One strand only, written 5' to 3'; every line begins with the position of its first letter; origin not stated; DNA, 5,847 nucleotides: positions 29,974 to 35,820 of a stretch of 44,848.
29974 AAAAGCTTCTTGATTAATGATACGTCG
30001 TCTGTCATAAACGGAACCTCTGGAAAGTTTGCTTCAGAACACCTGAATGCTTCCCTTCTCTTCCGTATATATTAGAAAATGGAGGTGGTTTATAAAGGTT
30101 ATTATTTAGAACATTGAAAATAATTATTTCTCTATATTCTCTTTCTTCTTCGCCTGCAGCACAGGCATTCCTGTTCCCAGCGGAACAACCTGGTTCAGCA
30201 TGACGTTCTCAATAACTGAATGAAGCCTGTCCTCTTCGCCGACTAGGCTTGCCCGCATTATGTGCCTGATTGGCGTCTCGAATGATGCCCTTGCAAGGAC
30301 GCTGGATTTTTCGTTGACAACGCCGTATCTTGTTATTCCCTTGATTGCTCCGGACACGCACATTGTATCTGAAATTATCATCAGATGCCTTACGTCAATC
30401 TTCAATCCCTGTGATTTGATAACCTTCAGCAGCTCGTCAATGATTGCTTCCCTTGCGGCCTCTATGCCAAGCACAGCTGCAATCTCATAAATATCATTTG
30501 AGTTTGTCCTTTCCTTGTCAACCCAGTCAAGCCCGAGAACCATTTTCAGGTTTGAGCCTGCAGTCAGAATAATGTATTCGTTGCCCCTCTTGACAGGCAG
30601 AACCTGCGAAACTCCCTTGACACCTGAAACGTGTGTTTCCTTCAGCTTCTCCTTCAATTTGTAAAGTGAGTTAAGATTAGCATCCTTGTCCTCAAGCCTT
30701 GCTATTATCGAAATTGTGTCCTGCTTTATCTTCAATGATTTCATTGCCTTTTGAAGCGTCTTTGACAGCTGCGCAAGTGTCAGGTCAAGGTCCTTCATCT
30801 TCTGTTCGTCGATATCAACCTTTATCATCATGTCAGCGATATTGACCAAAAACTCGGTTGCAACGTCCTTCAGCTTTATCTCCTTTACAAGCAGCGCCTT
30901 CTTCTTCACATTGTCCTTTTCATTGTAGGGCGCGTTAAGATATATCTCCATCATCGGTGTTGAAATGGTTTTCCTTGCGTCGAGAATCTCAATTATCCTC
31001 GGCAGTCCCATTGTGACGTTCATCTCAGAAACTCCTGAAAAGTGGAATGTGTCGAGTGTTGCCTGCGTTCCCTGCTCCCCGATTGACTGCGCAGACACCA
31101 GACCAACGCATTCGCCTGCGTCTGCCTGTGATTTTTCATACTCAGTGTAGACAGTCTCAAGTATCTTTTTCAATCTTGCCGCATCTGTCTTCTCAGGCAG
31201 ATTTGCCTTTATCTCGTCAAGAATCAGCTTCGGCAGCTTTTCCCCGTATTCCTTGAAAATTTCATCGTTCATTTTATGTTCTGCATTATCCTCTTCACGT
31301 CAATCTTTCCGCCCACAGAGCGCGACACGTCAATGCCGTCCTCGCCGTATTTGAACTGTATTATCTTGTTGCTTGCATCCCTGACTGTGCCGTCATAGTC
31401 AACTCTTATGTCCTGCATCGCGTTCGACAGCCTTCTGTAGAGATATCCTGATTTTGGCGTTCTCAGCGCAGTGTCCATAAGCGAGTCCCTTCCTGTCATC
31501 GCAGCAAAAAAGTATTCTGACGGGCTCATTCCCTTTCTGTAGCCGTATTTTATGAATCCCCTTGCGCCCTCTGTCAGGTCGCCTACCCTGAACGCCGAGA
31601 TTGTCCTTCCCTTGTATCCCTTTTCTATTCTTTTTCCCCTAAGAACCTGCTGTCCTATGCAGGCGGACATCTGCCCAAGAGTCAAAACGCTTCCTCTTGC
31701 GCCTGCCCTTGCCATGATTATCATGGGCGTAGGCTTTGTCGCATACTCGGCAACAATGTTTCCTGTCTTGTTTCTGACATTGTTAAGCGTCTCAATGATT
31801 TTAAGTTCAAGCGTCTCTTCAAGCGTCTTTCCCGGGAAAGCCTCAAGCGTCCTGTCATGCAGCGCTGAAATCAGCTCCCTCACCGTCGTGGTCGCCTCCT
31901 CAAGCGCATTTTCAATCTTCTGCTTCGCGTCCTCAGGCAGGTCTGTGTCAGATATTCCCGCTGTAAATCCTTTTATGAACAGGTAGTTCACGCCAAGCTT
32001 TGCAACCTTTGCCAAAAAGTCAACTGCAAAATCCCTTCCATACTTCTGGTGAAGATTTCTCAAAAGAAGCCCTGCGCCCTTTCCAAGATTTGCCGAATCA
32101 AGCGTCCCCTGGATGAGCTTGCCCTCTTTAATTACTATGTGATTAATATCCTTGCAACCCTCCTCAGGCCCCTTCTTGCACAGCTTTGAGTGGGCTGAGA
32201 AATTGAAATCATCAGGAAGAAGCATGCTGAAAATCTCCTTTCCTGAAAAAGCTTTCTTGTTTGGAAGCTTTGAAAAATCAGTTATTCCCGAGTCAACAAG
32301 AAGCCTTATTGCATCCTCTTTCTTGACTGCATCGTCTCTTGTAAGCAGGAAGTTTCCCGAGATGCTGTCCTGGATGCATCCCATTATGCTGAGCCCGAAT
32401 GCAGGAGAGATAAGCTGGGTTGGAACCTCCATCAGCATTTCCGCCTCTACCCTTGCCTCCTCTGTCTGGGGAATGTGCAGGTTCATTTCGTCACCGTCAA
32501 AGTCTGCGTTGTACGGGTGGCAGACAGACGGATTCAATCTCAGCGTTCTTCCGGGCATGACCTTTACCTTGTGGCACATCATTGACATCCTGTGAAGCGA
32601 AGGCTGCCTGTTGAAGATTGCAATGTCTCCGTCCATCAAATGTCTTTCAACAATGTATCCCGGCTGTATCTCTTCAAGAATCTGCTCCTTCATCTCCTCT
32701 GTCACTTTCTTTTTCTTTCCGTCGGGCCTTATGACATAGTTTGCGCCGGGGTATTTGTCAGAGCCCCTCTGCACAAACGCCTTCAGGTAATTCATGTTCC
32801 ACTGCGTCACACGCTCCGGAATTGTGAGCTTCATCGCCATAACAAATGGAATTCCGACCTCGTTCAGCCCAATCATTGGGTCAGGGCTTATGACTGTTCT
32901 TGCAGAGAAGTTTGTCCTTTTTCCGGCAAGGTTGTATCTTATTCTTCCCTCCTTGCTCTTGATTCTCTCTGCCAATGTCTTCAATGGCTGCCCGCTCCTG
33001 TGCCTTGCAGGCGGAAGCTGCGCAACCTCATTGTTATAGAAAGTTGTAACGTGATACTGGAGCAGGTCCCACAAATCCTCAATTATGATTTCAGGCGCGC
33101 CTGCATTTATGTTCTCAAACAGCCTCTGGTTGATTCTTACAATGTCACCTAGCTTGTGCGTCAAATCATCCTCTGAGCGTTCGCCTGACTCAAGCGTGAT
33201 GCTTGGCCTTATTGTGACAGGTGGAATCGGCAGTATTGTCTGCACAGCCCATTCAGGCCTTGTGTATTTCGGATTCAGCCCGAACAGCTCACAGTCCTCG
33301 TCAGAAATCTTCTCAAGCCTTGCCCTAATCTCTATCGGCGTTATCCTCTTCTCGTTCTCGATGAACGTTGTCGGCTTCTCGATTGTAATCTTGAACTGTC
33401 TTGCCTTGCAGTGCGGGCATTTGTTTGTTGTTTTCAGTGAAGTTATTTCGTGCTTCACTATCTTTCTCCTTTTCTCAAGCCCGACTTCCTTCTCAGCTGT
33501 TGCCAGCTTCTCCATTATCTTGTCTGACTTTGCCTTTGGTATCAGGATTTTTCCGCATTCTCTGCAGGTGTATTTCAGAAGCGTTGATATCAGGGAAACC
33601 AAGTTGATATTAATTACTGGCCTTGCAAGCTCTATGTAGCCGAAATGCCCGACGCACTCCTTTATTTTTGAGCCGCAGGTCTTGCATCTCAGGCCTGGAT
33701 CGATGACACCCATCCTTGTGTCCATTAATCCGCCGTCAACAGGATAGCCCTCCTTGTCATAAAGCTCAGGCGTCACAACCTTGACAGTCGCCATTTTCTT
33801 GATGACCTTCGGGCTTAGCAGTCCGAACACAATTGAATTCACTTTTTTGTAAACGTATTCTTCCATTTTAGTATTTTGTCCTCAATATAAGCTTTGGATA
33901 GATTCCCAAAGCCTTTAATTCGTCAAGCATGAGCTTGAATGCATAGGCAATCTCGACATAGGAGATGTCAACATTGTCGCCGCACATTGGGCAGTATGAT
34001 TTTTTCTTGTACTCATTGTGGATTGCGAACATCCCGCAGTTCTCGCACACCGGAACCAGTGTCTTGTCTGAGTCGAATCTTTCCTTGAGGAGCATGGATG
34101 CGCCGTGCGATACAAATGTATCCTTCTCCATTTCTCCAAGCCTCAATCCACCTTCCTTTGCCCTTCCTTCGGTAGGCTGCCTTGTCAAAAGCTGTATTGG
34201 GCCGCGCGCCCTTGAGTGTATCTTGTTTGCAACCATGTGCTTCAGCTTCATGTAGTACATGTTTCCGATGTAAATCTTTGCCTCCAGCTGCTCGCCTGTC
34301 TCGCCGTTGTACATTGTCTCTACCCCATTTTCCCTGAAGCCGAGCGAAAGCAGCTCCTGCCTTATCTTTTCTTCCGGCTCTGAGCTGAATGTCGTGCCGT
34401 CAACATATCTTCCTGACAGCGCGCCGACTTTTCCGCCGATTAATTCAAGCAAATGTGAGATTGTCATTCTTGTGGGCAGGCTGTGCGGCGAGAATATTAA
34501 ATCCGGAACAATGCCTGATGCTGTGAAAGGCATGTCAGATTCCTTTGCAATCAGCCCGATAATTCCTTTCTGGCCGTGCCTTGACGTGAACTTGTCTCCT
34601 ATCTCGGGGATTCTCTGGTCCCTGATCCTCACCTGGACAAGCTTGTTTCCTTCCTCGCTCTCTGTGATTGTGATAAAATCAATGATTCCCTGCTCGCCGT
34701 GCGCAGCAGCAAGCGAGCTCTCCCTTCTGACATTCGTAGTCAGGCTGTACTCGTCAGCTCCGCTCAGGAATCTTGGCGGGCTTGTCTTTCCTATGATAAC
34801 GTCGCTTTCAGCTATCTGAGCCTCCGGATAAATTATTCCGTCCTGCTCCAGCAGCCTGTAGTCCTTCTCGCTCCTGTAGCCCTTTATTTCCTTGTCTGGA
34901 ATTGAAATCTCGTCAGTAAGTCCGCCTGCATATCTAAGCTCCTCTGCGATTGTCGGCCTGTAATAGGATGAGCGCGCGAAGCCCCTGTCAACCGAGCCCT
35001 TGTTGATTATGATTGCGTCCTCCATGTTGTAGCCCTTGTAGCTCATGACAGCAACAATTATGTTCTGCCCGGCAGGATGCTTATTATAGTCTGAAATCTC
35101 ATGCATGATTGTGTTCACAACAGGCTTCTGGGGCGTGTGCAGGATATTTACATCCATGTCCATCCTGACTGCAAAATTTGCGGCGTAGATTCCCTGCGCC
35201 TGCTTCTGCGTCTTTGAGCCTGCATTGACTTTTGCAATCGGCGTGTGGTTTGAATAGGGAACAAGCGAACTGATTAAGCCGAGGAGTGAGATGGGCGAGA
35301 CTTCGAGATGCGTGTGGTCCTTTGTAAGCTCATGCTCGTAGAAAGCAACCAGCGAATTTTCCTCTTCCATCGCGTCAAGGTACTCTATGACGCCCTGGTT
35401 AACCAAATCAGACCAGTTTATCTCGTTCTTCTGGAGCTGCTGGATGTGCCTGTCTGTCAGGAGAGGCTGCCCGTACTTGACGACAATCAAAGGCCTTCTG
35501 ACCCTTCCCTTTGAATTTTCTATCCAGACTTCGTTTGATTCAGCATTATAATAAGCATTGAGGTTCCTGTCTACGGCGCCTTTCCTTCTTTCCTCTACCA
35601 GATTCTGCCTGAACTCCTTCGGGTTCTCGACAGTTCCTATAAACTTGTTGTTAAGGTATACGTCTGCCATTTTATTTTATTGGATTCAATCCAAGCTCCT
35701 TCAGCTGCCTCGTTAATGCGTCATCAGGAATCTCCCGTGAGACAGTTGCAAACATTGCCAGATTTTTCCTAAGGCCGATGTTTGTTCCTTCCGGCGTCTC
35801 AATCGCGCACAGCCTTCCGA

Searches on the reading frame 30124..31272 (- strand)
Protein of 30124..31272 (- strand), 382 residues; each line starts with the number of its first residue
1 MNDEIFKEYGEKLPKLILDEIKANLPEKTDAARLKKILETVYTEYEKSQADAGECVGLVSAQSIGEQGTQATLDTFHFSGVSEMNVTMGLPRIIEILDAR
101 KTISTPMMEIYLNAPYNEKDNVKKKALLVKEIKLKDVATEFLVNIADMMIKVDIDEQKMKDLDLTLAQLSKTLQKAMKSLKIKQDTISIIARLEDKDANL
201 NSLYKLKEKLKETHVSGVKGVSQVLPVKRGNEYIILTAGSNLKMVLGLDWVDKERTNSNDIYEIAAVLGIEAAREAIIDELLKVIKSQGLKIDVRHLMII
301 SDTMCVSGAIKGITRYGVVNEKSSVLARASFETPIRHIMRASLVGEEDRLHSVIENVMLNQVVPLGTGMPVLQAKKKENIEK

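Call 39: search_protein_families(library=pfam, proteins=[window:30124-31272:-], max_evalue=0.001)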
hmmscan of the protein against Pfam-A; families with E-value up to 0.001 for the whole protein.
window:30124-31272:- (382 aa): 1 family
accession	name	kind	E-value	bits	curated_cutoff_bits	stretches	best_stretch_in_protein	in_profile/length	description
PF04998.22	RNA_pol_Rpb1_5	-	1.4e-45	156.3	28.5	1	45-324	63-265/267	RNA polymerase Rpb1, domain 5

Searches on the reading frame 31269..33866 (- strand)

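Call 39: search_protein_families(library=pfam, proteins=[window:31269-33866:-], max_evalue=0.001)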
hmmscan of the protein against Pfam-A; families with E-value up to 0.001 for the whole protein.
window:31269-33866:- (865 aa): 5 families
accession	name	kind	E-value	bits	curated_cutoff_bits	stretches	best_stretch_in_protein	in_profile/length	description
PF04997.17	RNA_pol_Rpb1_1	-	5.9e-87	292.3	39.7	1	7-313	2-312/312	RNA polymerase Rpb1, domain 1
PF00623.25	RNA_pol_Rpb1_2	-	5.7e-72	241.8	25.3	1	315-481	1-166/166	RNA polymerase Rpb1, domain 2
PF04983.23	RNA_pol_Rpb1_3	-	8.7e-30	104.2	28.9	1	484-641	1-162/162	RNA polymerase Rpb1, domain 3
PF04998.22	RNA_pol_Rpb1_5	-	3.3e-22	79.6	28.5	1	779-848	1-71/267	RNA polymerase Rpb1, domain 5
PF05000.22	RNA_pol_Rpb1_4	-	1.4e-21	76.8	24.8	1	672-772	8-107/107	RNA polymerase Rpb1, domain 4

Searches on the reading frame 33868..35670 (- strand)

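Call 39: search_protein_families(library=pfam, proteins=[window:33868-35670:-], max_evalue=0.001)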
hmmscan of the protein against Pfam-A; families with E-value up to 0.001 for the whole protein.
window:33868-35670:- (600 aa): 4 families
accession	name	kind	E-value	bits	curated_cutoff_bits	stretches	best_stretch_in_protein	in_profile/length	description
PF00562.33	RNA_pol_Rpb2_6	-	7.9e-125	417.3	23.4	1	134-505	2-373/373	RNA polymerase Rpb2, domain 6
PF04560.25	RNA_pol_Rpb2_7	-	8.6e-23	81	32.1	1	507-596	1-86/87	RNA polymerase Rpb2, domain 7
PF04566.18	RNA_pol_Rpb2_4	-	1e-13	51.6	28.7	1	4-65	1-62/62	RNA polymerase Rpb2, domain 4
PF04567.22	RNA_pol_Rpb2_5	-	2.9e-09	38.1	21.1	1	86-119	1-34/66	RNA polymerase Rpb2, domain 5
